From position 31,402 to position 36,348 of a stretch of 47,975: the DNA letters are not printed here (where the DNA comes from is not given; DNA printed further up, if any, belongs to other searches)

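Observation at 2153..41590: Invariant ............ arm plus GTCAA-N3-TTGAC hairpin: eight copies, all outside ORF bodies, in both transcription blocks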

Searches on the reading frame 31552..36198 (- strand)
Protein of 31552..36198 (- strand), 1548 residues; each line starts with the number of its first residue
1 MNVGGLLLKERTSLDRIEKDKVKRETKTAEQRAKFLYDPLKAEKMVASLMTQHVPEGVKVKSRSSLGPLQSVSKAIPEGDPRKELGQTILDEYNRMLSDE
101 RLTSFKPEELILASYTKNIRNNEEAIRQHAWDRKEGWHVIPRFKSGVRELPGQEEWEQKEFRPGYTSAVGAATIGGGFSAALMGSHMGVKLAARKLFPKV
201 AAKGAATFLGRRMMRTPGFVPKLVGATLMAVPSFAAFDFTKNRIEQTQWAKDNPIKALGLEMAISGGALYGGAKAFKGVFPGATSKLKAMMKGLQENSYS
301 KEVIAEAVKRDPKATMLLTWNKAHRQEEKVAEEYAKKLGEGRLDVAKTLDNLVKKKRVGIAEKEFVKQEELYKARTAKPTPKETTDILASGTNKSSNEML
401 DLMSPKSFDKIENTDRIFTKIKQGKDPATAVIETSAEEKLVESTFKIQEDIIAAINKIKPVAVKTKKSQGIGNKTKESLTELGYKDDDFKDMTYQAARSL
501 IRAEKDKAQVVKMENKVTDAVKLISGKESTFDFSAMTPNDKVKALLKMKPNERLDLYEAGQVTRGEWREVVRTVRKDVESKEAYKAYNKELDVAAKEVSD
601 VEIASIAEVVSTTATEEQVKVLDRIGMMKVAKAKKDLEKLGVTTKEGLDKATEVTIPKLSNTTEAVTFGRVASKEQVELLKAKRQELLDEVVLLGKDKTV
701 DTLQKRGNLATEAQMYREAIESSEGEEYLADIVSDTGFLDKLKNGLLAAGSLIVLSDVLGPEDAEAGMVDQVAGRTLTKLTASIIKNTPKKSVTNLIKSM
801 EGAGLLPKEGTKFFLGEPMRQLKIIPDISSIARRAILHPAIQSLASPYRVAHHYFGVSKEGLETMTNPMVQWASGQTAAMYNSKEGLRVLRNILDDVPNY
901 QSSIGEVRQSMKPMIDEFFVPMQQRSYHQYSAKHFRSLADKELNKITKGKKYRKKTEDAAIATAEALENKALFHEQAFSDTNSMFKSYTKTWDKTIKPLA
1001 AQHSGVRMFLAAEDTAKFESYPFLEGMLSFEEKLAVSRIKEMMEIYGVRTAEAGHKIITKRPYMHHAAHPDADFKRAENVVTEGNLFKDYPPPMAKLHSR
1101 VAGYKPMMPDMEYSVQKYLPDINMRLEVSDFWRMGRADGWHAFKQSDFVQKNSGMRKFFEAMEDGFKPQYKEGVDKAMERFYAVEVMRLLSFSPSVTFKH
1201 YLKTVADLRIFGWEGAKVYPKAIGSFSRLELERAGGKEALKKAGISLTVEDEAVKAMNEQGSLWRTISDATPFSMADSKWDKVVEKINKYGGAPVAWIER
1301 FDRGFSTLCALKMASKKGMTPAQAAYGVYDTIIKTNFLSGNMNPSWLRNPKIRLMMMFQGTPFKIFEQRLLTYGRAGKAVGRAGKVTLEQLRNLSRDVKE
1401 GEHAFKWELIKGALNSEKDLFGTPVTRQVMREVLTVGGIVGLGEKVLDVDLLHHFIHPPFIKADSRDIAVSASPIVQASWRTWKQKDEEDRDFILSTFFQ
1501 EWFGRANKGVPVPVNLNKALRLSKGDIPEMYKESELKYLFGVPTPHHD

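Call 24: search_protein_families(library=phrogs, proteins=[window:31552-36198:-], max_evalue=0.01)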
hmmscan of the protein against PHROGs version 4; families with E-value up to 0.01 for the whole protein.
window:31552-36198:- (1548 aa): 0 families

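Call 25: search_protein_families(library=pfam, proteins=[window:31552-36198:-], max_evalue=0.01)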
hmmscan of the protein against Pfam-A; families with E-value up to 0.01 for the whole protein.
window:31552-36198:- (1548 aa): 0 families

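Call 33: search_solved_structures(query=window:31552-36198:-, max_evalue=10)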
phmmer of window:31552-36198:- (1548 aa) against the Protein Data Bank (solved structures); distinct sequences matched with E-value up to 10: 3.
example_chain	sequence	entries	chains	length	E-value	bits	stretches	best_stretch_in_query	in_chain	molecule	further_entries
5fa5_B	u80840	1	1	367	0.21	12.1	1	1063-1110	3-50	Methylosome protein 50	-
9qgl_1A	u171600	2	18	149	0.97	9.9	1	276-324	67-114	Phage tail protein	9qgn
7mx7_B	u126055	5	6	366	3.5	8.1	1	1065-1110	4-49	Methylosome protein 50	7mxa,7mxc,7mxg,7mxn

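Call 36: find_homologous_proteins(query=window:31552-36198:-)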
Query window:31552-36198:- (1548 aa): 2 proteins with E <= 0.001 among 8000 candidates.
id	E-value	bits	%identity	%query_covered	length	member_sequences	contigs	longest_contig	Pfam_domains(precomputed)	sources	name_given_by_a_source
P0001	0.0e+0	3457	100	100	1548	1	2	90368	-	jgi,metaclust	metaclust:\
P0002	0.0e+0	2716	77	99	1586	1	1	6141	-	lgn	-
